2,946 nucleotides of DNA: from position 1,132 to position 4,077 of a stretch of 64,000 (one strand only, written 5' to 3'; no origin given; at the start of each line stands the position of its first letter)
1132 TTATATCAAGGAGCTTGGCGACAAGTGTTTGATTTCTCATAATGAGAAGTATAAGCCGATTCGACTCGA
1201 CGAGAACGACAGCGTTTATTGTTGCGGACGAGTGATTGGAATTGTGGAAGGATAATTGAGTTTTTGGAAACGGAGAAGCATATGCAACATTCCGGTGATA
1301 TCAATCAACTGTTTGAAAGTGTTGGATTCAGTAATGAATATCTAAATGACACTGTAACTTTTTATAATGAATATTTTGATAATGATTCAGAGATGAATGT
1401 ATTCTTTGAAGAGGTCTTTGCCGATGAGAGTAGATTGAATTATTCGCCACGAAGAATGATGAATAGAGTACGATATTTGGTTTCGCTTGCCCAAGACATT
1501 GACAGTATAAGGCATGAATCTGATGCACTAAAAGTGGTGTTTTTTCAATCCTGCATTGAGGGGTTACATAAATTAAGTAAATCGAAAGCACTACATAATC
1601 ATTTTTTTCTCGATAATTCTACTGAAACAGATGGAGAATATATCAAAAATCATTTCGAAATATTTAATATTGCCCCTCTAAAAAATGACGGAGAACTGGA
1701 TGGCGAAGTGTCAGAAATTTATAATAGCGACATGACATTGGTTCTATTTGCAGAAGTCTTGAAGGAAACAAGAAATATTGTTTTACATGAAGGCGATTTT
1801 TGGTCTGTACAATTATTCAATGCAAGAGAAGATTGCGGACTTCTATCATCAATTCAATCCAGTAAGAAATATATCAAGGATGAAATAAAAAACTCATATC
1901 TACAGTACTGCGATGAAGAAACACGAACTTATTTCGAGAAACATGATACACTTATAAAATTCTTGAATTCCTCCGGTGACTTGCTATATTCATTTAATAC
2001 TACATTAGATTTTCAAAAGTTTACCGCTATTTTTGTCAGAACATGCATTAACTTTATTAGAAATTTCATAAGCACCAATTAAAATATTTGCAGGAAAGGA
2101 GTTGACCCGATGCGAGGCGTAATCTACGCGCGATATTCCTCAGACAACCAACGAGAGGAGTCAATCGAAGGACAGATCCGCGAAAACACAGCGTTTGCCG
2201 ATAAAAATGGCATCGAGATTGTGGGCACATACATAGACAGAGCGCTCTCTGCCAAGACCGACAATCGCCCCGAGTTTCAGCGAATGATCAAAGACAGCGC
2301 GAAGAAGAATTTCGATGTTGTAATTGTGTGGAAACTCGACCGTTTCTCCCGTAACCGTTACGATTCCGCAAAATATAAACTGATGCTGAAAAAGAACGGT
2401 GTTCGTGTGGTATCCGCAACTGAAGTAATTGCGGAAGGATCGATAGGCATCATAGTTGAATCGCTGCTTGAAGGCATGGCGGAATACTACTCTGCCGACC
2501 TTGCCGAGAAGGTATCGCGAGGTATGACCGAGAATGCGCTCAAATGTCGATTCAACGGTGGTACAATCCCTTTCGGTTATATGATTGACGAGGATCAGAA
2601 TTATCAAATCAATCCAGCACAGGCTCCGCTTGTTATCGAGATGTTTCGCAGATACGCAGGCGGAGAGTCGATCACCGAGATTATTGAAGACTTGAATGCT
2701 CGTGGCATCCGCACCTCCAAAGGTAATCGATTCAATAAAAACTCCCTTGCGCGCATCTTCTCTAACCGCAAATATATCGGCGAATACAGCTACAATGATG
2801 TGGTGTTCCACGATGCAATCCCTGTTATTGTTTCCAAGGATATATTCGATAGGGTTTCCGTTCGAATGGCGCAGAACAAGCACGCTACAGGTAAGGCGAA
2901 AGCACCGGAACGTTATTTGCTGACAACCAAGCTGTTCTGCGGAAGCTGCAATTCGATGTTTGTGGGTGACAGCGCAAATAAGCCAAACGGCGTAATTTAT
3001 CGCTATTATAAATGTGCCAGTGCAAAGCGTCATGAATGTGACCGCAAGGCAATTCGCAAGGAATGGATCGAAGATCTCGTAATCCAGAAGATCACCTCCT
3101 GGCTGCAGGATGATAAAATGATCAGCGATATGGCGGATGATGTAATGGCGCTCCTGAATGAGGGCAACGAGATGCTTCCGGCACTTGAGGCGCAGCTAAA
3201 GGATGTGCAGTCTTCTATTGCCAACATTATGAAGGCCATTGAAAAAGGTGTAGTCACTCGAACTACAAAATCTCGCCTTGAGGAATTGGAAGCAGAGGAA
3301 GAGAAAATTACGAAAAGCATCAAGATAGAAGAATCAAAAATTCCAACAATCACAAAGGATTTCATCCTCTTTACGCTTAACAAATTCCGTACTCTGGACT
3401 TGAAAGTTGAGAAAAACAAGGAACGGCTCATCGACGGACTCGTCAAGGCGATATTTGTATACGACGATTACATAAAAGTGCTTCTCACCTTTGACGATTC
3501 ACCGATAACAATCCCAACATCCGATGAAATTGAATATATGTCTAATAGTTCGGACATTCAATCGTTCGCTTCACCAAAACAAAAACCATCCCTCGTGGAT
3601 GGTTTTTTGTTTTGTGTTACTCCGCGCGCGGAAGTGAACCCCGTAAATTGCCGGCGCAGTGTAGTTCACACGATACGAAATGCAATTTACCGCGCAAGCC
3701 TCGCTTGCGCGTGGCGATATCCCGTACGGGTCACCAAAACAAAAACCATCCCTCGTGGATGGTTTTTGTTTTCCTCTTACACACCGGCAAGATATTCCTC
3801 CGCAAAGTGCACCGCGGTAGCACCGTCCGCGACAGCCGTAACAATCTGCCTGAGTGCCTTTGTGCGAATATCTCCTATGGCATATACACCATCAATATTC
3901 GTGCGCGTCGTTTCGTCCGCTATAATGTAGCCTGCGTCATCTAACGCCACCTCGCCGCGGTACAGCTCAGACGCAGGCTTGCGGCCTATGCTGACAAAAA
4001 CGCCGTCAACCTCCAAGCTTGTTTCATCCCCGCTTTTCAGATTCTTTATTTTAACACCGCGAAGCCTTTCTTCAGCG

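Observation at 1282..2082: AT-rich orphan gene with an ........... (HEPN/Abi2-like) motif in the SOS-type repressor operon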

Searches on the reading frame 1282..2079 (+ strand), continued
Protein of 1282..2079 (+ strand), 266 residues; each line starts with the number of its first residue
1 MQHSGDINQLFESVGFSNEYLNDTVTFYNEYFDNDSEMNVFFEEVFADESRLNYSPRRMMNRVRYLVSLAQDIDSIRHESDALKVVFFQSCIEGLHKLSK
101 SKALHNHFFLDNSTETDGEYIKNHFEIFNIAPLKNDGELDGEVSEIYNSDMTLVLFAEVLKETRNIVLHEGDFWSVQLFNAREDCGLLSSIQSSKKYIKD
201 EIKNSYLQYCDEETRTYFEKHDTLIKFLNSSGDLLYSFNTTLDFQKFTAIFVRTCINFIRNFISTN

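Call 67: search_protein_families(library=padloc, proteins=[P0011, P0012, P0014, P0016, P0024, P0052, P0070, P0101, P0120, P0153], max_evalue=1)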
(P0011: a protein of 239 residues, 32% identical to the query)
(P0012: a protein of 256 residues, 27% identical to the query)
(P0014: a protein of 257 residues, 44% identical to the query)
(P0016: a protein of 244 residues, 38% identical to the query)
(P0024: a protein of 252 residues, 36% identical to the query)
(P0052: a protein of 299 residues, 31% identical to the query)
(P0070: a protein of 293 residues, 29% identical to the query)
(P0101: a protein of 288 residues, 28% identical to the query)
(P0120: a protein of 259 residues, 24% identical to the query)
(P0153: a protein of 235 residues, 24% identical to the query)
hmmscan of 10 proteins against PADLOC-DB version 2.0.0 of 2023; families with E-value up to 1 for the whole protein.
P0011 (239 aa): 0 families

P0012 (256 aa): 0 families

P0014 (257 aa): 0 families

P0016 (244 aa): 0 families

P0024 (252 aa): 0 families

P0052 (299 aa): 0 families

P0070 (293 aa): 1 family
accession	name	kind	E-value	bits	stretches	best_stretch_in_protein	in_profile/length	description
PDLC02344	AbiD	-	0.00064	17.5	1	168-234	155-216/277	AbiD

P0101 (288 aa): 1 family
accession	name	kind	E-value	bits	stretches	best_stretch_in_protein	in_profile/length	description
PDLC02344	AbiD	-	0.0038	15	1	134-194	161-213/277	AbiD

P0120 (259 aa): 0 families

P0153 (235 aa): 0 families
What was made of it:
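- The two AbiD hits whose coordinates were inspected cover the motif region (call 67).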

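Call 68: find_related_loci(query=A1, collection=viral_contigs, flank=8000)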
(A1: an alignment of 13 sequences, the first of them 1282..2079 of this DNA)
Query A1 (266 aa) in viral_contigs; peptide patterns used: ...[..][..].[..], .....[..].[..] (x = any residue, [..] = any of these).
14 stretches matched a pattern; 1 encode a relative of the query (tblastn E <= 1e-3); 1 distinct loci.
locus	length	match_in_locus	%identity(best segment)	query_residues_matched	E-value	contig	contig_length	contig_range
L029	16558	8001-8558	30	15-197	3e-21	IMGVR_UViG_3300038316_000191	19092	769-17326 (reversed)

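Call 76: find_related_loci(query=A1, collection=metagenome_contigs, flank=6000)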
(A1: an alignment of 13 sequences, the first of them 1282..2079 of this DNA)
Query A1 (266 aa) in metagenome_contigs; peptide patterns used: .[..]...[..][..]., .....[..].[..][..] (x = any residue, [..] = any of these).
79 stretches matched a pattern; 15 encode a relative of the query (tblastn E <= 1e-3); 15 distinct loci.
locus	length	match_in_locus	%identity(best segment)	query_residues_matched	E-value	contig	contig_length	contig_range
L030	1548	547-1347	62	1-266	1e-116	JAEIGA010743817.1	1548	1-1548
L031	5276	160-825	32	9-259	3e-35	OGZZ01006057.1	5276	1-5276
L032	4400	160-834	32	9-262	2e-35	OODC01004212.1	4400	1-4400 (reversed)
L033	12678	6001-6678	32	9-263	8e-35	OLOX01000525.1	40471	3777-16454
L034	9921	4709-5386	32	9-263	2e-34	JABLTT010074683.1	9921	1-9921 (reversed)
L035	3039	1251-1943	32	8-266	3e-34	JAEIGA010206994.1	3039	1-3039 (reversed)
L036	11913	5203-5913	33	2-263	2e-33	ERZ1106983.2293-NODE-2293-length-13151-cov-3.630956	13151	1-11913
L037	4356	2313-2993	31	9-263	1e-32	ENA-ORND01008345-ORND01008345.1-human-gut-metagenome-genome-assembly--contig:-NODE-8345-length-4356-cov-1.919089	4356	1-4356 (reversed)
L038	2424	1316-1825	32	56-262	8e-21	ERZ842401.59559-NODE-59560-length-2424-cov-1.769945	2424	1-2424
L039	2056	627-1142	29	56-264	2e-20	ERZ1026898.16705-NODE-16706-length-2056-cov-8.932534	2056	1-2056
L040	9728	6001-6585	28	27-229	2e-15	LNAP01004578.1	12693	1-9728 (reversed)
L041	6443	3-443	27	89-263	2e-12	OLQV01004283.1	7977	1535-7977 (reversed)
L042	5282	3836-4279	26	17-174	1e-10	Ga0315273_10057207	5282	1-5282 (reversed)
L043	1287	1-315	26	60-175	2e-8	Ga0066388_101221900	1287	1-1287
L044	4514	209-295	48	167-195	7e-5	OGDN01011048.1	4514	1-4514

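Call 79: search_protein_families(library=pfam, proteins=[L040:382-5130:+, L040:5196-5882:+, L040:6887-7222:+, L040:8208-9143:+, L042:3183-3833:+, L042:952-2325:+, L042:2489-2797:+, L038:117-719:+, L029:4926-6173:+, L029:8730-9464:+], max_evalue=0.001)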
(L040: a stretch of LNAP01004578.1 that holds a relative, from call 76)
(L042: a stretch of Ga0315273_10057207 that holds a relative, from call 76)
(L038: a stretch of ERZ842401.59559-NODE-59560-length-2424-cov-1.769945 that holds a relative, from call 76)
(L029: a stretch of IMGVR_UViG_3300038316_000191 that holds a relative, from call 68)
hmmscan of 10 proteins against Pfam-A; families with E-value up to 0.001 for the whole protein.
L040:382-5130:+ (1583 aa): 2 families
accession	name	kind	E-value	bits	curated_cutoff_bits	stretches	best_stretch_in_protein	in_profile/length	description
PF01580.24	FtsK_SpoIIIE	-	2.8e-30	105.9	24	1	1326-1509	14-220/221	FtsK/SpoIIIE family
PF17854.6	FtsK_alpha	-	3.8e-05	24.3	22.9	1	1217-1305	14-100/101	FtsK alpha domain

L040:5196-5882:+ (229 aa): 2 families
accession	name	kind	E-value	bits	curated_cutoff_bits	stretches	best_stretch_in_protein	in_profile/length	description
PF17746.7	SfsA_N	-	3.6e-11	43.4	25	1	17-78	4-62/63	SfsA N-terminal OB domain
PF03749.19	SfsA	-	2e-10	41.1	22.8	1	83-216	6-136/138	Sugar fermentation stimulation protein RE domain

L040:6887-7222:+ (112 aa): 0 families

L040:8208-9143:+ (312 aa): 2 families
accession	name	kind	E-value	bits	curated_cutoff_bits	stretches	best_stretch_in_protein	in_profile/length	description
PF08722.17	Tn7_TnsA-like_N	-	1.1e-15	58.4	26.5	1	105-200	3-85/85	TnsA-like endonuclease N terminal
PF08721.17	Tn7_Tnp_TnsA_C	-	3.4e-13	50.3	23.4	1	202-283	1-83/83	TnsA endonuclease C terminal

L042:3183-3833:+ (217 aa): 0 families

L042:952-2325:+ (458 aa): 4 families
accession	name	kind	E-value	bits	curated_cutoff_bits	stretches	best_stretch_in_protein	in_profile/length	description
PF13487.12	HD_5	-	1.5e-32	113.2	27.2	1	238-405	2-170/170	HD domain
PF01966.28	HD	-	8.5e-20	71.6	22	1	251-374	2-116/116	HD domain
PF20972.2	MASE9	-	2.7e-12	47.5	24.3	1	43-220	22-193/203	MASE9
PF08668.18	HDOD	-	0.00012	22.1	22.9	1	252-290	97-133/196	HDOD domain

L042:2489-2797:+ (103 aa): 1 family
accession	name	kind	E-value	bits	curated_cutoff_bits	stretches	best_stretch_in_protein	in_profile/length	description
PF00589.27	Phage_integrase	-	8.7e-08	32.6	27.1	1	13-75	105-169/172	Phage integrase family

L038:117-719:+ (201 aa): 1 family
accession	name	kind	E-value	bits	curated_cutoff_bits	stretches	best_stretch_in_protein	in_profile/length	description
PF07848.18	PaaX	-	0.00018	22.1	24.8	0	171-198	42-69/70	PaaX-like protein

L029:4926-6173:+ (416 aa): 2 families
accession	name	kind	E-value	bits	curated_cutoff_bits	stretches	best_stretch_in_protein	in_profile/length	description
PF01555.25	N6_N4_Mtase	-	6.2e-30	105.2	26.7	1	188-380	2-220/221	DNA methylase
PF02195.25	ParB_N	-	7.8e-07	29.5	26.3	1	2-85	2-87/95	ParB N-terminal domain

L029:8730-9464:+ (245 aa): 4 families
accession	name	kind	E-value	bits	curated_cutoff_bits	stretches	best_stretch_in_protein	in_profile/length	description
PF12728.13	HTH_17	-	7.4e-06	26.6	27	1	80-104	3-27/51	Helix-turn-helix domain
PF02796.21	HTH_7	-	9.8e-06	26.1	23.8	0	77-100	20-43/45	Helix-turn-helix domain of resolvase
PF01527.26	HTH_Tnp_1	-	3.5e-05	24.4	24.1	0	71-103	16-48/75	Transposase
PF13551.12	HTH_29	-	0.00048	20.6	28.1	0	79-98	12-32/64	Winged helix-turn helix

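Call 89: search_dna_similar(query=window:1282-2079:+, collection=phages, mode=protein, max_evalue=0.001)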
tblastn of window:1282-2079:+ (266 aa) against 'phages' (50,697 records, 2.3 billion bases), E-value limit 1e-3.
No match.

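Call 90: search_dna_similar(query=window:1282-2079:+, collection=plasmids, mode=protein, max_evalue=0.001)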
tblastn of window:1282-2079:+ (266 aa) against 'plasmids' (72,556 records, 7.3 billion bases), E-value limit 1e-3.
No match.
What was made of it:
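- Tried and rejected: tblastn against GenBank phages and PLSDB plasmids found no match (calls 89, 90).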

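Call 91: search_protein_families(library=phrogs, alignment_id=A2, max_evalue=0.001)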
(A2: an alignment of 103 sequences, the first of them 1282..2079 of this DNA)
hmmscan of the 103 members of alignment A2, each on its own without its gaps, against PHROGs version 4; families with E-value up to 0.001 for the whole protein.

A. member 1, window:1282-2079:+ (266 aa): 0 families

B. families by the number of members that match (of 103 scanned): 3 families
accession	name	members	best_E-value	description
phrog_2158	-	9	7.8e-05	abortive infection resistance protein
phrog_350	-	1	6.6e-05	tail protein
phrog_326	-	1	0.00044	tail protein with endopeptidase domain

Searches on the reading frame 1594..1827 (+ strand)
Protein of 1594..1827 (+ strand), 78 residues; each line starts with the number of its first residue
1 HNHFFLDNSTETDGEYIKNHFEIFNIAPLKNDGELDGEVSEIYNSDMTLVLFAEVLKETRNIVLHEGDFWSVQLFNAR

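Call 96: search_solved_structures(query=A7, max_evalue=10, show_alignments=4)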
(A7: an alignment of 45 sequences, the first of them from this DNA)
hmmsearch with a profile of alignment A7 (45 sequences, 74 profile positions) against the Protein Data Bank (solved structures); distinct sequences matched with E-value up to 10: 19.
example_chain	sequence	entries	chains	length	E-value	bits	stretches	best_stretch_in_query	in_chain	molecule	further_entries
8q1b_F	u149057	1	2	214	0.24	15.5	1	9-59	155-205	Cytochrome b-c1 complex subunit 6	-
4ykc_A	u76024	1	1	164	0.32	15.1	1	42-59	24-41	Malcavernin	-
7dde_A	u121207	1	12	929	0.37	14.9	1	4-71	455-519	Aspartyl aminopeptidase 1,ZZ-type zinc finger-containing protein P35G2.11c,Maltose/maltode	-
8zbw_A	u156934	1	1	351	0.78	13.8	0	4-35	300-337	Guanine nucleotide-binding protein G(i) subunit alpha-2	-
6d9h_A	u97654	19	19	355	0.8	13.8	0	4-35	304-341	Guanine nucleotide-binding protein G(i) subunit alpha-2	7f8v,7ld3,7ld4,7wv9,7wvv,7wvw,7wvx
8k6m_A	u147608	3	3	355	0.8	13.8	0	4-35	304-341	Guanine nucleotide-binding protein G(i) subunit alpha-2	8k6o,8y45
6lja_A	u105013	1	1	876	0.86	13.7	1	4-37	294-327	Heparinase II/III-like protein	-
6ljl_A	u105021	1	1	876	0.87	13.7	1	4-37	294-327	Heparinase II/III-like protein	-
4fqn_A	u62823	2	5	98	1.3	13.1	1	42-59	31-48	Malcavernin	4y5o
7e9h_A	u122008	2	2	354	2.5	12.2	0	14-54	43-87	Guanine nucleotide-binding protein G(i) subunit alpha-3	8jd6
8yk0_C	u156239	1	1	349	2.6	12.1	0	14-54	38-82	Guanine nucleotide-binding protein G(i) subunit alpha-3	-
7t10_A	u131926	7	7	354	2.6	12.1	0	14-54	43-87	Guanine nucleotide-binding protein G(i) subunit alpha-3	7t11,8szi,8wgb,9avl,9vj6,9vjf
1m39_A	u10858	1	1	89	3.2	11.8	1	11-54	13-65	Caltractin, isoform 1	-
2f6m_B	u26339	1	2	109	3.3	11.8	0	6-31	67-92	Vacuolar protein sorting-associated protein VPS28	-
2p22_B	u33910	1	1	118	3.4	11.7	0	6-31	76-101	Vacuolar protein sorting-associated protein 28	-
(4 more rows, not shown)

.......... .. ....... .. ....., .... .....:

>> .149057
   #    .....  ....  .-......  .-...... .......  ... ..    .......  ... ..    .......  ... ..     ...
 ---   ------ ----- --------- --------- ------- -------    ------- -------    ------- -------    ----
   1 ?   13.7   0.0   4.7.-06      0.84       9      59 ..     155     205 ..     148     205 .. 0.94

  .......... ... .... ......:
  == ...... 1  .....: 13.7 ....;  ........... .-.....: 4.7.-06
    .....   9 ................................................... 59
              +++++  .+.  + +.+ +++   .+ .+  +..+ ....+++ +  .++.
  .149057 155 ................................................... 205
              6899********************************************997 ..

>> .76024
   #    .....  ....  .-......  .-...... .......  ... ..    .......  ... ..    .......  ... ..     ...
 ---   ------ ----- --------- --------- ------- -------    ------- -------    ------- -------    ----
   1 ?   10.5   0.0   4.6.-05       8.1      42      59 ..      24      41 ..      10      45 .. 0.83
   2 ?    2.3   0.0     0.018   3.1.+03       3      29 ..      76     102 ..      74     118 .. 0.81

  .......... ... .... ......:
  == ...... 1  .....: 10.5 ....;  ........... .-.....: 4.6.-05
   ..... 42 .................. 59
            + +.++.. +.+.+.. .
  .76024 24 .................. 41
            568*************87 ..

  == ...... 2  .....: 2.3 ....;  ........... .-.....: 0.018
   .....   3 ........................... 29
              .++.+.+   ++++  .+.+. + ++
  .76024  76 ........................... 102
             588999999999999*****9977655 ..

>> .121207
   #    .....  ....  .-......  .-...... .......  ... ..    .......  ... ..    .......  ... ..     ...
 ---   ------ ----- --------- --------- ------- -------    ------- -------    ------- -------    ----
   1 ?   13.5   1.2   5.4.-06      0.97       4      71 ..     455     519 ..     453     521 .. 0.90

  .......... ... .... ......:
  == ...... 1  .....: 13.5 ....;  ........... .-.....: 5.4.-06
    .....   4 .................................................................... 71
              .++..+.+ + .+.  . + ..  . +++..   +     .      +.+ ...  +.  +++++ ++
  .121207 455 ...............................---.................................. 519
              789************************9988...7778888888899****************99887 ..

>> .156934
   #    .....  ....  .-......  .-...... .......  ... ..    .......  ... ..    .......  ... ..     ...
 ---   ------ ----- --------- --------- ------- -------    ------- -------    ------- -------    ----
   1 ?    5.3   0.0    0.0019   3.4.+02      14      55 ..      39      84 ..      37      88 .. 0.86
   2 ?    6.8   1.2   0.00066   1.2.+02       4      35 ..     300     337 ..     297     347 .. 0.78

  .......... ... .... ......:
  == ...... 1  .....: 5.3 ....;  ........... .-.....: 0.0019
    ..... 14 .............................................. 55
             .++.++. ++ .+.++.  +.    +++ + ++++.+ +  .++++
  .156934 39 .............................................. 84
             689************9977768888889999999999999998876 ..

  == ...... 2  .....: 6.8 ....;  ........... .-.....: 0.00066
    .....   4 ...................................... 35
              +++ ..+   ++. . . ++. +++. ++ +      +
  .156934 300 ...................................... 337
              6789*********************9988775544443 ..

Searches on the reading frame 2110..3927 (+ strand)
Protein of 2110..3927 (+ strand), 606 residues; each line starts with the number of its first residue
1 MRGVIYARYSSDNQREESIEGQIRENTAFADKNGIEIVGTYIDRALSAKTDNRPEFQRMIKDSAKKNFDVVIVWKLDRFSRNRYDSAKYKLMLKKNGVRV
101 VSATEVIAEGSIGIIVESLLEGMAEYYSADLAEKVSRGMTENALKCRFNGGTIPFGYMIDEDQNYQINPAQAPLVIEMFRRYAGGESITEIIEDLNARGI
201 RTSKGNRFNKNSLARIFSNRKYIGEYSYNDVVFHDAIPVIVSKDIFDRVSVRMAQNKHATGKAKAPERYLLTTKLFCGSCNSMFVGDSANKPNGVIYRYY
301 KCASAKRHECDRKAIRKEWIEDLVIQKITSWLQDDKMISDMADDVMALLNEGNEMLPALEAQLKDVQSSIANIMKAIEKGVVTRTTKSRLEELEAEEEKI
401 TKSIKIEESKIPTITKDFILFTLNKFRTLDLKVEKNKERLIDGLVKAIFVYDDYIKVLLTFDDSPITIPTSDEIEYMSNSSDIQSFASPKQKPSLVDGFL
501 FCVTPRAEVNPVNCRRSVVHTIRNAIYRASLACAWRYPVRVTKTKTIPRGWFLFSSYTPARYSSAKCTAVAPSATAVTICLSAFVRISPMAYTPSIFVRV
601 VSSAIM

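Call 4: search_protein_families(library=pfam, proteins=[window:2110-3927:+], max_evalue=10)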
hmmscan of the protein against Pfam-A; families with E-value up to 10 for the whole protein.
window:2110-3927:+ (606 aa): 7 families
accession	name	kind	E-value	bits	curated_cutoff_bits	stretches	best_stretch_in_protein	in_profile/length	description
PF00239.26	Resolvase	-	8.4e-30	104.2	23.3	1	4-143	2-140/145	Resolvase, N terminal domain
PF07508.19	Recombinase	-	1.7e-16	60.8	21.1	1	169-256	1-102/102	Recombinase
PF13408.12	Zn_ribbon_recom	-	4.1e-11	43.5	25.3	1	270-328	1-57/58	Recombinase zinc beta ribbon domain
PF09010.15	AsiA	-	0.029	14.9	25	1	190-219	31-60/85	Anti-Sigma Factor A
PF20552.4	HTH_62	-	0.085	13.3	27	1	183-215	33-65/72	Recombinase-like helix-turn-helix domain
PF04131.20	NanE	-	0.089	12.4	27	1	25-72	103-149/192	Putative N-acetylmannosamine-6-phosphate epimerase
PF18210.6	Knl1_RWD_C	-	0.14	12.7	27.8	1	358-530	8-148/151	Knl1 RWD C-terminal domain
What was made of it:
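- Checked: The downstream gene is a large serine recombinase with Resolvase, Recombinase and Zn_ribbon_recom domains (call 4).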
